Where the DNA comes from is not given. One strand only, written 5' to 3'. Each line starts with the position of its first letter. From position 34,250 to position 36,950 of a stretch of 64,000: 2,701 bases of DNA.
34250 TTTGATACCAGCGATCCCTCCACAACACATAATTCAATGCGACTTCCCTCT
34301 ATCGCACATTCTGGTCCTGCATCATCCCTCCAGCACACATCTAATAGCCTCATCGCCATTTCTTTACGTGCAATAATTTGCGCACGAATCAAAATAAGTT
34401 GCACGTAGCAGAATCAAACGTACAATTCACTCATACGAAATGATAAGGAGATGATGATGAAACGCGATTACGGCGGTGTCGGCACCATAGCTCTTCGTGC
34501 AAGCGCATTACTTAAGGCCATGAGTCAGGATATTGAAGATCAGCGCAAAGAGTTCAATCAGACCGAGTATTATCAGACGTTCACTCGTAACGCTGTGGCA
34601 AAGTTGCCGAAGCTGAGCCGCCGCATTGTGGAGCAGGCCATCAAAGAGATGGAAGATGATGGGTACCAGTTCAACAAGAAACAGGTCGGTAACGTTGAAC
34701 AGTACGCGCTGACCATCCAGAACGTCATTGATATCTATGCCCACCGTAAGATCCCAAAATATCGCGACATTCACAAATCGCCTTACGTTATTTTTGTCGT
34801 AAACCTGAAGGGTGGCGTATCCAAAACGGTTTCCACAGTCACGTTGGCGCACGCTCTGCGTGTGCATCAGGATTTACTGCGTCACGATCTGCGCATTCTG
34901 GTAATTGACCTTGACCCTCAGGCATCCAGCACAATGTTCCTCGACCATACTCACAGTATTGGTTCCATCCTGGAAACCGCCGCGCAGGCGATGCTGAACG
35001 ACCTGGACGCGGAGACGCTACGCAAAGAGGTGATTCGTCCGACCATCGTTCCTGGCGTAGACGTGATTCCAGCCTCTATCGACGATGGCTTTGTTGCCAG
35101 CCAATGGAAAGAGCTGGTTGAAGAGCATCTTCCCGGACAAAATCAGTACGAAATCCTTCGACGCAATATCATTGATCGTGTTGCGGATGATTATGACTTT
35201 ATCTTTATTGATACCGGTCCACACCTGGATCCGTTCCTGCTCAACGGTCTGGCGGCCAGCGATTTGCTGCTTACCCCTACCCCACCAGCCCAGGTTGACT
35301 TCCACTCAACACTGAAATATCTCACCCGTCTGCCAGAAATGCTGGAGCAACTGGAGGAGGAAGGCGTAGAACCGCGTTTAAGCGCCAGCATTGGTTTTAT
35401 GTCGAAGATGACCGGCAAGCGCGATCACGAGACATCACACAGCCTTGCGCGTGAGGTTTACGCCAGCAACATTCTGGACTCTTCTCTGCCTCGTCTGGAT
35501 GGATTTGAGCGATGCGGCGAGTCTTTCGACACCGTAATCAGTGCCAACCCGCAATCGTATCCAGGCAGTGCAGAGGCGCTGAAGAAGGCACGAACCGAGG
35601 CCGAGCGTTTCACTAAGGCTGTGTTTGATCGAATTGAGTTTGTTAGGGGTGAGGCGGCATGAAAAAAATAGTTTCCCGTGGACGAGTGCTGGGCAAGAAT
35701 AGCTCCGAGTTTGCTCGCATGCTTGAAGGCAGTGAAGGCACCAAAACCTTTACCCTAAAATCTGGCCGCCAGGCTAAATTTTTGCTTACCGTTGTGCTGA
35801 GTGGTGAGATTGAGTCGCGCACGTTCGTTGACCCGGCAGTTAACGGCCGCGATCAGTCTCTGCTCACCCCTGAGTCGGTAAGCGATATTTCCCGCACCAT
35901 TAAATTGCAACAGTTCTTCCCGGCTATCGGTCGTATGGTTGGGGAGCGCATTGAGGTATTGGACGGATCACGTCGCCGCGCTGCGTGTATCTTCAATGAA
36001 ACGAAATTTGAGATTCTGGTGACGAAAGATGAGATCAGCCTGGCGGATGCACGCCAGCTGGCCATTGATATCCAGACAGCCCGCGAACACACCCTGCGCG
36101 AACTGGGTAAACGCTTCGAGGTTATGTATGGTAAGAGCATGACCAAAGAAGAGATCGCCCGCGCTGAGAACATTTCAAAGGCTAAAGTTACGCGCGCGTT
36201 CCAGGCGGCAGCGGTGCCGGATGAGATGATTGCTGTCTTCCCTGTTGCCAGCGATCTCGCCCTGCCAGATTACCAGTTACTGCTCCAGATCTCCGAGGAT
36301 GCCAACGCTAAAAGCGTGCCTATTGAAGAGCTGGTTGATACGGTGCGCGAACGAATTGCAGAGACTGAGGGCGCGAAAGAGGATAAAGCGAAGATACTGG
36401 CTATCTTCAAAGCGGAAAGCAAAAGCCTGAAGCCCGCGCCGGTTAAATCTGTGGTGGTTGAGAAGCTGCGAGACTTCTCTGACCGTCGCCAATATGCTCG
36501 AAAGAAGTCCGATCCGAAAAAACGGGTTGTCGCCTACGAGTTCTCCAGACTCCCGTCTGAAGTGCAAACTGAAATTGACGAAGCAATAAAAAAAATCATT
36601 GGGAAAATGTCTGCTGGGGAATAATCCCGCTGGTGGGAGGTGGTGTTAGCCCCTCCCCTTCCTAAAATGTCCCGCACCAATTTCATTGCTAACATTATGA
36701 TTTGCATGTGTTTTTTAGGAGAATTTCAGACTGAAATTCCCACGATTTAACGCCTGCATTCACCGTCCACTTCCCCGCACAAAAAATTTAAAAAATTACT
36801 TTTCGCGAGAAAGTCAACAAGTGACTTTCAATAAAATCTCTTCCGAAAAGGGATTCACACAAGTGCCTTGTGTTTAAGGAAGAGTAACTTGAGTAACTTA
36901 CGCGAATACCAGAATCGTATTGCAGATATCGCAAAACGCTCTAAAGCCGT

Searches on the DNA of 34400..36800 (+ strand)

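Call 3: search_dna_similar(query=window:34400-36800:+, collection=phages, mode=near, max_rows=30)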
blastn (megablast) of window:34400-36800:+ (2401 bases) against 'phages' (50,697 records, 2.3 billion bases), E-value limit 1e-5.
Records with a match: 5; places in all: 5; records where one place covers at least 80% of the query: 5.
Best place of each record, by identity: >=99% 1; 95-99% 4.
By first word of the organism name: Enterobacteria 3; Escherichia 1; Salmonella 1.
By host as written in the record: - 3; Escherichia coli strain MG1655 Z1 1; Salmonella enterica subsp. enterica serovar Kouka 1.
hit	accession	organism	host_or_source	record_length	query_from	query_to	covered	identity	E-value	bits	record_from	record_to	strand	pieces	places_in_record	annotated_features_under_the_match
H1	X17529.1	Enterobacteria phage P7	-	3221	1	2401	100%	98.3%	0e+0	4209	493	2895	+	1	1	record has no annotation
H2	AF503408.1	Enterobacteria phage P7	-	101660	1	2401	100%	98.3%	0e+0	4209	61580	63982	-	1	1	parA: ParA | parB: ParB | IHF | ParB (x6)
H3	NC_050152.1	Enterobacteria phage P7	-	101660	1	2401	100%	98.3%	0e+0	4209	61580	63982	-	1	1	parA: ParA-like partition protein | parB: ParB-like partition protein | IHF | ParB (x6)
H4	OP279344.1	Escherichia phage P1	Escherichia coli strain MG1655 Z1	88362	1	2401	100%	97.5%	0e+0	4098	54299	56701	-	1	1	parA: ParA | parB: ParB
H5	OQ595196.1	Salmonella phage SJ1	Salmonella enterica subsp. enterica ...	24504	58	2225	90%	100.0%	0e+0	4008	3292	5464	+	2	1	parA: chromosome (plasmid) partitioning protein A | parB: chromosome (plasmid) partitioning protein B | repA: RepFIB replication protein A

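Call 4: search_dna_similar(query=window:34400-36800:+, collection=plasmids, mode=near, max_rows=30)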
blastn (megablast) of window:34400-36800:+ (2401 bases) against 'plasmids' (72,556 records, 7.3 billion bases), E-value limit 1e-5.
Records with a match: 237; places in all: 237; records where one place covers at least 80% of the query: 234.
Best place of each record, by identity: >=99% 91; 95-99% 141; 90-95% 1; 80-90% 3; 60-80% 1.
By first word of the organism name: Escherichia 195; Salmonella 24; Shigella 6; Klebsiella 5; Enterobacter 4; Cronobacter 1; Citrobacter 1; Pantoea 1.
By predicted mobility (MOB-suite, as given by PLSDB): non-mobilizable 144; mobilizable 50; conjugative 43.
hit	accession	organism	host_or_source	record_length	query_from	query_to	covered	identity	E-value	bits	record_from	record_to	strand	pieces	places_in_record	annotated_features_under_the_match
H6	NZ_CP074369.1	Escherichia coli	bovine,whole organism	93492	1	2401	100%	100.0%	0e+0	4434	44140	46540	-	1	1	AAA family ATPase | ParB family protein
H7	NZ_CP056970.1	Escherichia fergusonii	culture,Pooled pig faecal samples ...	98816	1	2401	100%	100.0%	0e+0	4434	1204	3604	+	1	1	AAA family ATPase | ParB family protein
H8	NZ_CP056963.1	Escherichia fergusonii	culture,Pooled pig faecal samples ...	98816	1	2401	100%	100.0%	0e+0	4434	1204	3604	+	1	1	AAA family ATPase | ParB family protein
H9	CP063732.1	Escherichia coli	Veal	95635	1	2401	100%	100.0%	0e+0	4434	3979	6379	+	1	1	AAA family ATPase | ParB/RepB/Spo0J family partition protein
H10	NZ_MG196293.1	Escherichia coli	-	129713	1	2401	100%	100.0%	0e+0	4434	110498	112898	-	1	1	AAA family ATPase | ParB family protein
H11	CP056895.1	Escherichia coli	culture,Wastewater effluent sample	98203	1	2401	100%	100.0%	0e+0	4434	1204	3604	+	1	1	ParA family protein | ParB/RepB/Spo0J family partition protein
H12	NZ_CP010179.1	Escherichia coli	-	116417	1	2401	100%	100.0%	0e+0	4429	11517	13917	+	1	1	AAA family ATPase | ParB family protein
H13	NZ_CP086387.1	Escherichia coli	Chroicocephalus novaehollandiae,cell ...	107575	1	2401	100%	100.0%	0e+0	4429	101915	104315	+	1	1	AAA family ATPase | ParB family protein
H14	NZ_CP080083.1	Escherichia coli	Homo sapiens,tissue sample,Human feces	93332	1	2401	100%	100.0%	0e+0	4429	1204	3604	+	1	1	AAA family ATPase | ParB family protein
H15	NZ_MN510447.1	Escherichia coli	-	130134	1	2401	100%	100.0%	0e+0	4429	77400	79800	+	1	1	AAA family ATPase | ParB family protein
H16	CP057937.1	Escherichia coli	culture,Pooled cattle faecal samples ...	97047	1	2401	100%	99.9%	0e+0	4423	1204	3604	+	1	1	ParA family protein | ParB/RepB/Spo0J family partition protein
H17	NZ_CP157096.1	Escherichia coli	culture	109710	1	2401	100%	99.9%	0e+0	4423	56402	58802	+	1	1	AAA family ATPase | ParB family protein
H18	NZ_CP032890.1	Escherichia coli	Homo sapiens,Culture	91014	1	2401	100%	99.9%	0e+0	4418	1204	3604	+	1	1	AAA family ATPase | ParB family protein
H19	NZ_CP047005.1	Escherichia coli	chicken,whole organism,intestinal and ...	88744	1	2401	100%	99.9%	0e+0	4418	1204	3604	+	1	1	AAA family ATPase | ParB family protein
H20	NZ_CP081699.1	Escherichia coli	-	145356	1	2401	100%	99.9%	0e+0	4418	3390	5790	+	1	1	AAA family ATPase | ParB family protein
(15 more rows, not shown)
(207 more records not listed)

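Call 5: get_annotated_region(hit=H2, flank=2500)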
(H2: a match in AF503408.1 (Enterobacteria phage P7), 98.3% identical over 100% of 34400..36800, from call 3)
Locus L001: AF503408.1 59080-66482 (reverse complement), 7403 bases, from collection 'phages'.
description: Enterobacteria phage P7, complete genome.
organism: Enterobacteria phage P7 (NCBI taxid 10682)
taxonomy: Viruses; Duplodnaviria; Heunggongvirae; Uroviricota; Caudoviricetes; Punavirus; Punavirus P1
host: -; source: -; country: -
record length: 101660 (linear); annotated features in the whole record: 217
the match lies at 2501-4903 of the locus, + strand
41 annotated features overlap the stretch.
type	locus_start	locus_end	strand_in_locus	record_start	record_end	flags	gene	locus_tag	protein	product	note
CDS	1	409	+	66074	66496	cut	upf62.7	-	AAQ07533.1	Upf62.7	-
CDS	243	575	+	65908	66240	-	upf62.4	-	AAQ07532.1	Upf62.4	-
CDS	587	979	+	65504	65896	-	upf62.1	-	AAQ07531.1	Upf62.1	-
misc_feature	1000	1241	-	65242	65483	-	-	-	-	-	incC incompatibility determinant region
rep_origin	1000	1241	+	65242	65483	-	-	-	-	-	origin of plasmid replication oriR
protein_bind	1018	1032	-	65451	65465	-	-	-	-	DnaA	-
regulatory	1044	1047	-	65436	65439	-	-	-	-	other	Dam methylation site 5 in the region of incC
regulatory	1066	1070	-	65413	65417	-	-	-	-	other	Dam methylation site 4 in the region of incC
regulatory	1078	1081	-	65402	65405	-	-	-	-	other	Dam methylation site 3 in the region of incC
regulatory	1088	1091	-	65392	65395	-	-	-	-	other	Dam methylation site 2 in the region of incC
regulatory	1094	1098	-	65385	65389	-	-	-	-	other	Dam methylation site 1 in the region of incC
protein_bind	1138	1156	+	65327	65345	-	-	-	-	RepA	RepA binding iteron of incC region, copy 14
protein_bind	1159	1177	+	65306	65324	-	-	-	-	RepA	RepA binding iteron of incC region, copy 13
protein_bind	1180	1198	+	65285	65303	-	-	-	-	RepA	RepA binding iteron of incC region, copy 12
protein_bind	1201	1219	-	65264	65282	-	-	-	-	RepA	RepA binding iteron of incC region, copy 11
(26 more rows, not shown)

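Call 6: get_annotated_region(hit=H4, flank=2500)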
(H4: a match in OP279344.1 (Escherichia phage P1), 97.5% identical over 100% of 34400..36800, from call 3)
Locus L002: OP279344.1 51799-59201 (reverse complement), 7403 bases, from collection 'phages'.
description: Escherichia phage P1 isolate del *res* del *mod*, complete genome.
organism: Escherichia phage P1 (NCBI taxid 2886926)
taxonomy: Viruses; Duplodnaviria; Heunggongvirae; Uroviricota; Caudoviricetes; Punavirus; Punavirus P1
host: Escherichia coli strain MG1655 Z1; source: -; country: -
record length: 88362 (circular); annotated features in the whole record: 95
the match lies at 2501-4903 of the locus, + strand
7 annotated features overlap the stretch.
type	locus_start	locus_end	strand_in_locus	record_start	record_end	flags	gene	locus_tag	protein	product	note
CDS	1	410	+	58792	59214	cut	ppfA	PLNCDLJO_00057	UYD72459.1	PpfA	-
CDS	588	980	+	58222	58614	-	upfA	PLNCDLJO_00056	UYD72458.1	UpfA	-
CDS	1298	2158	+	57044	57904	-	repA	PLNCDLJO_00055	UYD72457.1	RepA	-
CDS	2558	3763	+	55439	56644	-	parA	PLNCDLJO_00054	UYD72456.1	ParA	-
CDS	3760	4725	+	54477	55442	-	parB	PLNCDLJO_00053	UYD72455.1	ParB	-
CDS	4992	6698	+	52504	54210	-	-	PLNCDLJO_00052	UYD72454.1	hypothetical protein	gp23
CDS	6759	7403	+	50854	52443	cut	-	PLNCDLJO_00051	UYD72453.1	hypothetical protein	gp22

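Call 28: search_dna_similar(query=window:36625-36760:+, collection=plasmids, mode=distant, max_rows=40, rows=spread)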
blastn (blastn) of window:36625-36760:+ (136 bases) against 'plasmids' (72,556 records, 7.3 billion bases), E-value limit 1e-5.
Records with a match: 235; places in all: 236; records where one place covers at least 80% of the query: 235.
Best place of each record, by identity: >=99% 36; 95-99% 71; 90-95% 25; 80-90% 47; 60-80% 56.
By first word of the organism name: Escherichia 194; Salmonella 24; Shigella 6; Klebsiella 5; Enterobacter 4; Cronobacter 1; Citrobacter 1.
By predicted mobility (MOB-suite, as given by PLSDB): non-mobilizable 142; mobilizable 50; conjugative 43.
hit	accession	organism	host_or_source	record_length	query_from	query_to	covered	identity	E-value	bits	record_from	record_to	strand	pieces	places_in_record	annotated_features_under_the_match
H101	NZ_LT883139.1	Escherichia coli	-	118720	1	136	100%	100.0%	5e-63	246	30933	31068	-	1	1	none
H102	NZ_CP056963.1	Escherichia fergusonii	culture,Pooled pig faecal samples ...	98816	1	136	100%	100.0%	5e-63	246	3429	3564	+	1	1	none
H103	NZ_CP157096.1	Escherichia coli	culture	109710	1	136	100%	100.0%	5e-63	246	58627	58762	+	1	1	none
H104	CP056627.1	Escherichia coli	culture,Wastewater influent sample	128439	1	136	100%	99.3%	2e-61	242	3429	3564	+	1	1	none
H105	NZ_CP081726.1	Escherichia coli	-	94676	1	136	100%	98.5%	2e-60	237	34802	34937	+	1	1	none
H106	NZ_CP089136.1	Escherichia coli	swine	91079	1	136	100%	98.5%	2e-60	237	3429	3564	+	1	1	none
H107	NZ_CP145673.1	Escherichia coli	Homo sapiens,stool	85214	1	136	100%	98.5%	2e-60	237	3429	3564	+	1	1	none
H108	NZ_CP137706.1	Escherichia coli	whole organism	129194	1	136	100%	98.5%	2e-60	237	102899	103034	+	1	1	none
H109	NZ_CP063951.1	Enterobacter sp.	PM,air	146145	3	136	99%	99.3%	2e-60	238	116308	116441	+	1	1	none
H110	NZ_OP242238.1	Escherichia coli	Homo sapiens,stool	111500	3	136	99%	99.3%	2e-60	238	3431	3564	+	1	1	none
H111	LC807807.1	Escherichia coli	Bacteria,feces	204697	3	136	99%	99.3%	2e-60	238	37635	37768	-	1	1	none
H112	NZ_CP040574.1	Salmonella enterica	Homo sapiens,blood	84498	3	136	99%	98.5%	3e-59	233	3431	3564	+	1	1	none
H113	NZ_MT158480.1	Escherichia coli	-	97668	3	136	99%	98.5%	3e-59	233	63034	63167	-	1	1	none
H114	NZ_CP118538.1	Salmonella enterica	Homo sapiens,cell culture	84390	3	136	99%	98.5%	3e-59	233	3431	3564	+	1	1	none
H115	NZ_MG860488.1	Escherichia coli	-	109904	3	136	99%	98.5%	3e-59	233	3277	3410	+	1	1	none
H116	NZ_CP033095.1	Escherichia coli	pig feces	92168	1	136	100%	96.3%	5e-56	224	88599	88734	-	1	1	none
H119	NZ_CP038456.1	Escherichia coli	Homosapiens,Sputum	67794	1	136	100%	94.9%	3e-53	214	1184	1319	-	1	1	none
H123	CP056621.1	Escherichia coli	culture,Wastewater influent sample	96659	2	136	99%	89.6%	2e-43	181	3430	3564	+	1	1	none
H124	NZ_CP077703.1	Salmonella enterica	environmental,pond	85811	1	131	96%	81.2%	6e-24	117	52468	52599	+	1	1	none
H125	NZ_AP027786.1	Escherichia coli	-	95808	1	136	100%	78.1%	8e-22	109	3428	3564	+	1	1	none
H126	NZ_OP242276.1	Escherichia coli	Homo sapiens,stool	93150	1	132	97%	80.5%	5e-25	120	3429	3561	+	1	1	none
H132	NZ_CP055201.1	Shigella flexneri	Shatin WWTPs_3 WWTPs effluent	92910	1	132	97%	78.9%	2e-22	111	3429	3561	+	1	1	none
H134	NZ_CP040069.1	Escherichia coli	Larus sp.,pure culture,feces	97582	1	132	97%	78.2%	1e-20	106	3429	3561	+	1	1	none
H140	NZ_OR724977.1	Escherichia coli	-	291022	13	132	88%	78.3%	6e-17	93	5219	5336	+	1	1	none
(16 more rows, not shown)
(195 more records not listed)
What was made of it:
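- The allele is common: 36 PLSDB plasmids are at least 99% identical over the 136-nt parS query and 71 more are at 95-99% (call 28).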

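Call 30: get_annotated_region(hit=H105, flank=1100)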
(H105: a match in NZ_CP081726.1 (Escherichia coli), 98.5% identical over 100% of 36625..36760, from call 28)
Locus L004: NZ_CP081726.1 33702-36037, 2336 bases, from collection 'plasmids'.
description: Escherichia coli strain CX07 plasmid unnamed2, complete sequence
organism: Escherichia coli (NCBI taxid 562)
taxonomy: Bacteria; Pseudomonadota; Gammaproteobacteria; Enterobacterales; Enterobacteriaceae; Escherichia; Escherichia coli
host: -; source: -; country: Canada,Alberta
typing (MOB-suite, as given by PLSDB): mobilizable; replicon IncY; relaxase MOBH
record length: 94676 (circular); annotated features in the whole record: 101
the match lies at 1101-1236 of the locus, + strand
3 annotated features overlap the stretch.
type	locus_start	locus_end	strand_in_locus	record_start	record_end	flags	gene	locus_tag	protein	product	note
CDS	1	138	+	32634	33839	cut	-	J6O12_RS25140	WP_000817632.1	AAA family ATPase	-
CDS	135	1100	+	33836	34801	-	-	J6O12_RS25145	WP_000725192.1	ParB family protein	-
CDS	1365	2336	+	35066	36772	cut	-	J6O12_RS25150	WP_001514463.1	hypothetical protein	-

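Call 31: get_annotated_region(hit=H116, flank=1100)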
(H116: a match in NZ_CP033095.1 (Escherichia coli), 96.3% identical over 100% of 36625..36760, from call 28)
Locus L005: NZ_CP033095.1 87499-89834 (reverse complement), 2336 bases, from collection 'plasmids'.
description: Escherichia coli strain CP53 plasmid pCP53-92k, complete sequence
organism: Escherichia coli (NCBI taxid 562)
taxonomy: Bacteria; Pseudomonadota; Gammaproteobacteria; Enterobacterales; Enterobacteriaceae; Escherichia; Escherichia coli
host: -; source: pig feces; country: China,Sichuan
typing (MOB-suite, as given by PLSDB): non-mobilizable; replicon IncY
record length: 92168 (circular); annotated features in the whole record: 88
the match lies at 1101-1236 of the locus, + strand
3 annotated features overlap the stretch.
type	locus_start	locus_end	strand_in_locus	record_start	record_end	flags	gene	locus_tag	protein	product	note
CDS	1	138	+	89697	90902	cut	-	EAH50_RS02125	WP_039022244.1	AAA family ATPase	-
CDS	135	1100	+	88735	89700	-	-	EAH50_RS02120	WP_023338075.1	ParB family protein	-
CDS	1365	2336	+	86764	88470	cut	-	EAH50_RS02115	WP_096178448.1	hypothetical protein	-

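Call 32: get_annotated_region(hit=H119, flank=1100)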
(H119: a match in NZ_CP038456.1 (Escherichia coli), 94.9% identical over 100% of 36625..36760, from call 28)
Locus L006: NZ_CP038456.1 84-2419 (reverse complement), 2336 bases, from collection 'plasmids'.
description: Escherichia coli strain EC-129 plasmid pEC129_3
organism: Escherichia coli (NCBI taxid 562)
taxonomy: Bacteria; Pseudomonadota; Gammaproteobacteria; Enterobacterales; Enterobacteriaceae; Escherichia; Escherichia coli
host: -; source: Homosapiens,Sputum; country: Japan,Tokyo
typing (MOB-suite, as given by PLSDB): non-mobilizable; replicon IncY
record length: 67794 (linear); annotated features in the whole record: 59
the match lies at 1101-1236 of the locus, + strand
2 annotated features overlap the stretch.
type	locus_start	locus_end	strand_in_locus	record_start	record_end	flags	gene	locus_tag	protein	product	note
CDS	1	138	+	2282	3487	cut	-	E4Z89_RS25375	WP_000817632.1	AAA family ATPase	-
CDS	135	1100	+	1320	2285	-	-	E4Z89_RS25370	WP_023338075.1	ParB family protein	-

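Call 33: get_annotated_region(hit=H123, flank=1100)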
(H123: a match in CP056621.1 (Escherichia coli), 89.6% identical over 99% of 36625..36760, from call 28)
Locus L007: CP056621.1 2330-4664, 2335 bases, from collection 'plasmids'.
description: Escherichia coli strain RHBSTW-00312 plasmid pRHBSTW-00312_2, complete sequence
organism: Escherichia coli (NCBI taxid 562)
taxonomy: Bacteria; Pseudomonadota; Gammaproteobacteria; Enterobacterales; Enterobacteriaceae; Escherichia; Escherichia coli
host: -; source: culture,Wastewater influent sample; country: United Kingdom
typing (MOB-suite, as given by PLSDB): non-mobilizable; replicon IncY
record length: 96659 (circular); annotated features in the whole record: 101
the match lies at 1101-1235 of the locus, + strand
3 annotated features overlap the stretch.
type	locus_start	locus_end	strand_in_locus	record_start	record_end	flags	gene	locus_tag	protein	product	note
CDS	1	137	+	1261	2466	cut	-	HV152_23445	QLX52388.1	ParA family protein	-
CDS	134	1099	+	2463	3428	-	-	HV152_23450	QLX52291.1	ParB/RepB/Spo0J family partition protein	-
CDS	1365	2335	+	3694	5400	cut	-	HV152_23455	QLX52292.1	hypothetical protein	-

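Call 34: get_annotated_region(hit=H124, flank=1100)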
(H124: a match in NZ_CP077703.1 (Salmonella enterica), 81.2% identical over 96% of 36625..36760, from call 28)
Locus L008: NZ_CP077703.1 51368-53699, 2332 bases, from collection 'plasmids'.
description: Salmonella enterica subsp. enterica strain CFSAN058588 plasmid pCFSAN058588, complete sequence
organism: Salmonella enterica (NCBI taxid 59201)
taxonomy: Bacteria; Pseudomonadota; Gammaproteobacteria; Enterobacterales; Enterobacteriaceae; Salmonella; Salmonella enterica
host: -; source: environmental,pond; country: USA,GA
typing (MOB-suite, as given by PLSDB): non-mobilizable
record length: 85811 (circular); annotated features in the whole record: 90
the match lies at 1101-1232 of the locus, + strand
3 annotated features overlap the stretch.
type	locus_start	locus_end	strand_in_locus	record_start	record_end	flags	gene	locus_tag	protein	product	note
CDS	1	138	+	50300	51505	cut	-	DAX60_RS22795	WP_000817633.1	AAA family ATPase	-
CDS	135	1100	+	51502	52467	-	-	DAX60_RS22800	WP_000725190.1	ParB family protein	-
CDS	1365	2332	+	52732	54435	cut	-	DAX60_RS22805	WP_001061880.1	hypothetical protein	-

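Call 35: get_annotated_region(hit=H125, flank=1100)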
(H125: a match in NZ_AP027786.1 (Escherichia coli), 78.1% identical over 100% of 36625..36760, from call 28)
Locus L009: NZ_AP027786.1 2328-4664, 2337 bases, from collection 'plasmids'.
description: Escherichia coli strain 2017-03-3CC plasmid p2017-03-3CC_3, complete sequence
organism: Escherichia coli (NCBI taxid 562)
taxonomy: Bacteria; Pseudomonadota; Gammaproteobacteria; Enterobacterales; Enterobacteriaceae; Escherichia; Escherichia coli
host: -; source: -; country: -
typing (MOB-suite, as given by PLSDB): non-mobilizable; replicon IncY
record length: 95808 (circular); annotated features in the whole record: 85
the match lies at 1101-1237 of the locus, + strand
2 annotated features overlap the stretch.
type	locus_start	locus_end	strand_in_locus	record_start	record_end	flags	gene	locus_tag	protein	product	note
CDS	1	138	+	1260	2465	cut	-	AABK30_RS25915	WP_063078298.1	AAA family ATPase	-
CDS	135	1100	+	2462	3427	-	-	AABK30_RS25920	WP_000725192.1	ParB family protein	-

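Call 36: get_annotated_region(hit=H126, flank=1100)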
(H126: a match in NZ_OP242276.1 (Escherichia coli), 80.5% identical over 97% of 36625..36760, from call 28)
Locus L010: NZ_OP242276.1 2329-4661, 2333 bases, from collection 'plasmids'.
description: Escherichia coli strain LA110 plasmid pLAO54, complete sequence
organism: Escherichia coli (NCBI taxid 562)
taxonomy: Bacteria; Pseudomonadota; Gammaproteobacteria; Enterobacterales; Enterobacteriaceae; Escherichia; Escherichia coli
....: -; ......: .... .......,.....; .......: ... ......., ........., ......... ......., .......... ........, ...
typing (MOB-suite, as given by PLSDB): non-mobilizable; replicon IncY
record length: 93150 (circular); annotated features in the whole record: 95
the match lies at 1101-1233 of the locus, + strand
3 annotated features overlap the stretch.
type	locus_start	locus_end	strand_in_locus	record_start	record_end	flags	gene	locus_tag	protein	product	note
CDS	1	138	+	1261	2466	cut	-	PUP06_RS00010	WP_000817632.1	AAA family ATPase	-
CDS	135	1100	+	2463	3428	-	-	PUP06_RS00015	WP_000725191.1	ParB family protein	-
CDS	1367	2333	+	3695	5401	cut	-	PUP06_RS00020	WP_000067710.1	hypothetical protein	-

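Call 37: get_annotated_region(hit=H132, flank=1100)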
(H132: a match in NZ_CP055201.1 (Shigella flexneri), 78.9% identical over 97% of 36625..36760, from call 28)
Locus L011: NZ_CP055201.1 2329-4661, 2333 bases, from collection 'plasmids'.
description: Shigella flexneri strain STEFF_3 plasmid unnamed2, complete sequence
organism: Shigella flexneri (NCBI taxid 623)
taxonomy: Bacteria; Pseudomonadota; Gammaproteobacteria; Enterobacterales; Enterobacteriaceae; Shigella; Shigella flexneri
host: -; source: Shatin WWTPs_3 WWTPs effluent; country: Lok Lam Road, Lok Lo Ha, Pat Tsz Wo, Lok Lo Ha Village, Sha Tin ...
typing (MOB-suite, as given by PLSDB): non-mobilizable; replicon IncY
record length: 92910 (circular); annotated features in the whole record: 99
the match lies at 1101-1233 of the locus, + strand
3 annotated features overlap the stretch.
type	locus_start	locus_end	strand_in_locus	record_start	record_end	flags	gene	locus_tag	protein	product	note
CDS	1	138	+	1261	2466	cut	-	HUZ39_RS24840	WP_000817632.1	AAA family ATPase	-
CDS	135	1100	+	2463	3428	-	-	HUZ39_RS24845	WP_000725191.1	ParB family protein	-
CDS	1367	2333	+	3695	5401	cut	-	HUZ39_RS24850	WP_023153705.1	hypothetical protein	-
